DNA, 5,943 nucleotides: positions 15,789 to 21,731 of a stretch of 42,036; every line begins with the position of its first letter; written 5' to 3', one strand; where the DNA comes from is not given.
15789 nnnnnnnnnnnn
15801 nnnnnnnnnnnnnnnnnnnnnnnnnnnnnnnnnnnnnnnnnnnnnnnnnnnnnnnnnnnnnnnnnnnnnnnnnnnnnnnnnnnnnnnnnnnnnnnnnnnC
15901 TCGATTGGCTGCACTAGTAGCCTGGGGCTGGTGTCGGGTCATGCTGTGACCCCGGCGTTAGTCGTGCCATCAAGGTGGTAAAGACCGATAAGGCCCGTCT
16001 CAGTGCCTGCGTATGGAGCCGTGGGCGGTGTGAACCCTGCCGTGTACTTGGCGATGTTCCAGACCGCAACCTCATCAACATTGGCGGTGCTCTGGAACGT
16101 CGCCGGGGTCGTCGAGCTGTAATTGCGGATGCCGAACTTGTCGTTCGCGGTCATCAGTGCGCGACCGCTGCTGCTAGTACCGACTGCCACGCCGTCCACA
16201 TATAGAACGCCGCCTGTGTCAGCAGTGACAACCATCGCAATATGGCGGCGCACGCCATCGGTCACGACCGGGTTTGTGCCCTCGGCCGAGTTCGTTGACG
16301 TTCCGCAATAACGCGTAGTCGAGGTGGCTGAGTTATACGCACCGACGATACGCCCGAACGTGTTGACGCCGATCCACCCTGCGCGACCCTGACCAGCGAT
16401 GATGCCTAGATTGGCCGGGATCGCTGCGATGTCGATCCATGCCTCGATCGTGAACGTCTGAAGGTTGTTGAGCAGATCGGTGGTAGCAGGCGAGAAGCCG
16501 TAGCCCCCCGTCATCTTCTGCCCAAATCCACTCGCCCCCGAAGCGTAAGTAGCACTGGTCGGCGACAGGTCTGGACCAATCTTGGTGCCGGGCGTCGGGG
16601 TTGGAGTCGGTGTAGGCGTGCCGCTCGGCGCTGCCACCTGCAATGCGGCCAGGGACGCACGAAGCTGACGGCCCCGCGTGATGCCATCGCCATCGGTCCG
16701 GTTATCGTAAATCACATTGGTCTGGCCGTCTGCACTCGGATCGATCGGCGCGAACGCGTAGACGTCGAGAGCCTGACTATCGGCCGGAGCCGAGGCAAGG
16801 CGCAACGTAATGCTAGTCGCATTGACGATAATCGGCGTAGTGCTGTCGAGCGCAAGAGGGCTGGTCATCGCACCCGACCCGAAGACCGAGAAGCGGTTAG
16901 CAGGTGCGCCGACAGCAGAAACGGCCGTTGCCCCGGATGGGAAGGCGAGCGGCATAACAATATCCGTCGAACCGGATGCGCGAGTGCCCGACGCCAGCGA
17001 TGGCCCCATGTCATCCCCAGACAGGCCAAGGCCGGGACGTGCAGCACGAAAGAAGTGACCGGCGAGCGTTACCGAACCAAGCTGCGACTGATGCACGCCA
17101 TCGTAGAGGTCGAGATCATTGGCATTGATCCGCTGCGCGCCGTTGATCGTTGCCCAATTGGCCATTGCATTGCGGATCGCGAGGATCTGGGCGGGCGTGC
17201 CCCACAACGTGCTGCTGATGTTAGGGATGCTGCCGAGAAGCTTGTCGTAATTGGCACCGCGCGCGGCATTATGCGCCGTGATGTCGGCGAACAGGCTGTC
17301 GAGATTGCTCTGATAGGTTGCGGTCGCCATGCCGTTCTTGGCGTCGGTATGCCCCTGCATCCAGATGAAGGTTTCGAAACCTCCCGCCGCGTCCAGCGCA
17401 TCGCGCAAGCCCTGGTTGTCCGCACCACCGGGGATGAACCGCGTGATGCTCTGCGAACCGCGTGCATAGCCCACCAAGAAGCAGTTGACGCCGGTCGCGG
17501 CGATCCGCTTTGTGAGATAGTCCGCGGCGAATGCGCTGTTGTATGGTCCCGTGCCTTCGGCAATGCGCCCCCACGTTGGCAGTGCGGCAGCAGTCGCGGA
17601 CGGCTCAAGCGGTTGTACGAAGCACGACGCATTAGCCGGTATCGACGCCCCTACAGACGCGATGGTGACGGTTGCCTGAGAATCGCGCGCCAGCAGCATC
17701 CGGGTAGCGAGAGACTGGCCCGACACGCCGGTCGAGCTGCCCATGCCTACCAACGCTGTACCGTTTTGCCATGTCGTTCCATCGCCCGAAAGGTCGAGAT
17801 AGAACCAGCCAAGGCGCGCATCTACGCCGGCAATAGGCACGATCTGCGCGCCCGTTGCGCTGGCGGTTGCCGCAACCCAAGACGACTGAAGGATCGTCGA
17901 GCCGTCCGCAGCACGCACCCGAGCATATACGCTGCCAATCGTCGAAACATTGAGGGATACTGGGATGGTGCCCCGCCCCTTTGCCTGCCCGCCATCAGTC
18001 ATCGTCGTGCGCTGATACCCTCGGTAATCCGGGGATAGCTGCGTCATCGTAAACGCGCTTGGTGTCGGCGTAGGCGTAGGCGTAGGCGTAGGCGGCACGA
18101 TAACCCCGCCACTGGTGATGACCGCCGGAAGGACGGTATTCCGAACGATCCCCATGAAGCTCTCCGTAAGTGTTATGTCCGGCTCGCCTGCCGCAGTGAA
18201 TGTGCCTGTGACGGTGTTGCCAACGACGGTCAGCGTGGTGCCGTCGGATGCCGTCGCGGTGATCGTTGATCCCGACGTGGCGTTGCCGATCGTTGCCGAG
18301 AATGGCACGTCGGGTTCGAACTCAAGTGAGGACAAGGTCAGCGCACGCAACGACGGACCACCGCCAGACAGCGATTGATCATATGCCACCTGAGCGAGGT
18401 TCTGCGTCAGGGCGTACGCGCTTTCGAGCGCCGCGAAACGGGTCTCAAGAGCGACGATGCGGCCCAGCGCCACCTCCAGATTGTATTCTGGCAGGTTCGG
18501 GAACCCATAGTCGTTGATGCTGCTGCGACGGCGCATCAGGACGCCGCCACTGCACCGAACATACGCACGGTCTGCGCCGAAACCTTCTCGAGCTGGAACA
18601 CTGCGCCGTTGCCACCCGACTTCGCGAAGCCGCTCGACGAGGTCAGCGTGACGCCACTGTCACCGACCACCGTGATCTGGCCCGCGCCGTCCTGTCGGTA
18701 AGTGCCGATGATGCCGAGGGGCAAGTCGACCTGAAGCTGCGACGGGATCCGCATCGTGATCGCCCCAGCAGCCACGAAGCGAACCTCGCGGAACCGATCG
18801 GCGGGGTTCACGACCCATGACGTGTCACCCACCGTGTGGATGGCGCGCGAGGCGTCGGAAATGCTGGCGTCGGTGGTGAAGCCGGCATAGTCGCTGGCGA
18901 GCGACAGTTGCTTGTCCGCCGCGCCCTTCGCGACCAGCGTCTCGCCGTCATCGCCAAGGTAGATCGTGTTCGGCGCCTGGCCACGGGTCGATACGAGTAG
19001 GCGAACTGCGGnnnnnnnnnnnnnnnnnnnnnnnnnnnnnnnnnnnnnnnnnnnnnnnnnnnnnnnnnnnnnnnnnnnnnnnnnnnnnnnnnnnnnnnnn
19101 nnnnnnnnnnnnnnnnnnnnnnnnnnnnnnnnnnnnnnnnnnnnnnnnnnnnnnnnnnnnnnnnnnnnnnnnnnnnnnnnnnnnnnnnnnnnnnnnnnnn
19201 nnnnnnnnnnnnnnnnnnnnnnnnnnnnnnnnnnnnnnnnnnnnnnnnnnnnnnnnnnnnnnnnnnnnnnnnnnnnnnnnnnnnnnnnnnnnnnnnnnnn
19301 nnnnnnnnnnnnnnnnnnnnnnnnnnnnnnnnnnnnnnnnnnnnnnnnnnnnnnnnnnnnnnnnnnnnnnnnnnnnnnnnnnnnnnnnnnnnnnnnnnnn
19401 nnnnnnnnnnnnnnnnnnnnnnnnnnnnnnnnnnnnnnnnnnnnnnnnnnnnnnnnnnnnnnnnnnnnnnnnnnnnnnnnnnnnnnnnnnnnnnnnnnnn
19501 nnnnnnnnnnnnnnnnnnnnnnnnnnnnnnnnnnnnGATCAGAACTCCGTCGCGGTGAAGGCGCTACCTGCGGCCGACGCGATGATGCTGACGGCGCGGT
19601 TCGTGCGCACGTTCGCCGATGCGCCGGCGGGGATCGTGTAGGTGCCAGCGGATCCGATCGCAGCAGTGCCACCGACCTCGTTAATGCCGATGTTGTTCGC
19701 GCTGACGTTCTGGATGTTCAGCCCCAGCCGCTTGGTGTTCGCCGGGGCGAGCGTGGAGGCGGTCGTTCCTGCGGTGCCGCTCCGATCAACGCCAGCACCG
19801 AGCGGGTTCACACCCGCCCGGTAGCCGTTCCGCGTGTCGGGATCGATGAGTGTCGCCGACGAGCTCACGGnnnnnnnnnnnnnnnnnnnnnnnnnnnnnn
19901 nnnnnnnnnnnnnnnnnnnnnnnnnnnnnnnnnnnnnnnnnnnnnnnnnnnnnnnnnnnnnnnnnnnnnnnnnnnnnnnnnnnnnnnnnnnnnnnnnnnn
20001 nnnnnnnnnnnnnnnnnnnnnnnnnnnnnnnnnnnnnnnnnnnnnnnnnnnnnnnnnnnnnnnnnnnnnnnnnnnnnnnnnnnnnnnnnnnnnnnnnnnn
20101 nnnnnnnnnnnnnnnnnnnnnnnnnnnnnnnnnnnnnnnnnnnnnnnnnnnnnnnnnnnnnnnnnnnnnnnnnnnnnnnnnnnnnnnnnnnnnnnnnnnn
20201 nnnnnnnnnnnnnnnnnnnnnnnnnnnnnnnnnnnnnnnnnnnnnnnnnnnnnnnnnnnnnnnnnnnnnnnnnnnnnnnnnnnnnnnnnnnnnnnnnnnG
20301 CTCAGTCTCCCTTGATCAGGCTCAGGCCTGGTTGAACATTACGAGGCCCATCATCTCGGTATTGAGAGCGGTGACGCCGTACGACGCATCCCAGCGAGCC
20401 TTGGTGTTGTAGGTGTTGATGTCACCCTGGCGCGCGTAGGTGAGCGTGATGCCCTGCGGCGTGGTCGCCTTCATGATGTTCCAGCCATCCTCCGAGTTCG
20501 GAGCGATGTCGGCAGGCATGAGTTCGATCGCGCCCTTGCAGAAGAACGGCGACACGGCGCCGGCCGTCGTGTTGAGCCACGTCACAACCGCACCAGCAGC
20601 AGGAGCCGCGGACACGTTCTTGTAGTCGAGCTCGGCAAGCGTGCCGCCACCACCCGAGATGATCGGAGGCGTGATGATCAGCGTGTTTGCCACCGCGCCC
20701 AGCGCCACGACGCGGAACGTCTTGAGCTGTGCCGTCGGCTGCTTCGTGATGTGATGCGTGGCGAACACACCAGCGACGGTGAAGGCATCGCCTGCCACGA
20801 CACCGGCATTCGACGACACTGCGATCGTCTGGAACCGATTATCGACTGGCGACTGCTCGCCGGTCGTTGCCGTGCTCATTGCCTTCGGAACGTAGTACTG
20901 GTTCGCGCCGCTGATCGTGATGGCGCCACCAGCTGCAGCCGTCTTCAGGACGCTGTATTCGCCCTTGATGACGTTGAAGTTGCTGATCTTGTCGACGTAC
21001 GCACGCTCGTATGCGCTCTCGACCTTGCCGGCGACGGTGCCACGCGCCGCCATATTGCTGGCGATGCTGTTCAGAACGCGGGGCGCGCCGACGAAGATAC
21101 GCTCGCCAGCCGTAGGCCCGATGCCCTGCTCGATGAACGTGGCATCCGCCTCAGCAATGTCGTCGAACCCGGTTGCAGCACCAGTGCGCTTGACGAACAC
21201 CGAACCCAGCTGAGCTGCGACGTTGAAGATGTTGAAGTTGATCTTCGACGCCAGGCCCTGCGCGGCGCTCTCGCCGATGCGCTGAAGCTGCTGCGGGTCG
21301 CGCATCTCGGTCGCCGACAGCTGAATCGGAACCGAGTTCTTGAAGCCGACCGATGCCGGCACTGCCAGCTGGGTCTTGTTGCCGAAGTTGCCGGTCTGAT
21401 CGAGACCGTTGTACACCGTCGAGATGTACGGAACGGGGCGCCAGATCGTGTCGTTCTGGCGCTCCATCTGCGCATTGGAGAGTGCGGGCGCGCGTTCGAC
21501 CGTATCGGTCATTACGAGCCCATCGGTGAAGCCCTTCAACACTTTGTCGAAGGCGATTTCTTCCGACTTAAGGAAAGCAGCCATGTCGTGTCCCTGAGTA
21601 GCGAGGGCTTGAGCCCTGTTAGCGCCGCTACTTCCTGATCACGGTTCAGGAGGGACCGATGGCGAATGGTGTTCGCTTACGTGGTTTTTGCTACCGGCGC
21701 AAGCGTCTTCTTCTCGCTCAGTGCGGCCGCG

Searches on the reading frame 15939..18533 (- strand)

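Call 86: search_protein_families(library=pfam, proteins=[window:15939-18533:-], max_evalue=0.001)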
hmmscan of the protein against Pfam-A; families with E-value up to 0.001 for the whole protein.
window:15939-18533:- (864 aa): 2 families
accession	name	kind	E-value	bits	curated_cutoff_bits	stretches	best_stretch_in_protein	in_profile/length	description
PF13385.13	Laminin_G_3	-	5.9e-10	39.9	27.6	1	685-828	11-144/151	Concanavalin A-like lectin/glucanases superfamily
PF03629.24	SASA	-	9.2e-08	32.4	24.8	1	325-496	61-222/226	Carbohydrate esterase, sialic acid-specific acetylesterase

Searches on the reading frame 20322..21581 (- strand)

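Call 86: search_protein_families(library=pfam, proteins=[window:20322-21581:-], max_evalue=0.001)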
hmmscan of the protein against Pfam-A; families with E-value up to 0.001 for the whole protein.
window:20322-21581:- (419 aa): 1 family
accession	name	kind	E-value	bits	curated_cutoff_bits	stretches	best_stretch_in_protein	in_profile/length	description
PF11651.14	P22_CoatProtein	-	1.2e-88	298.2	24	1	3-416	5-422/423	P22 coat protein - gene protein 5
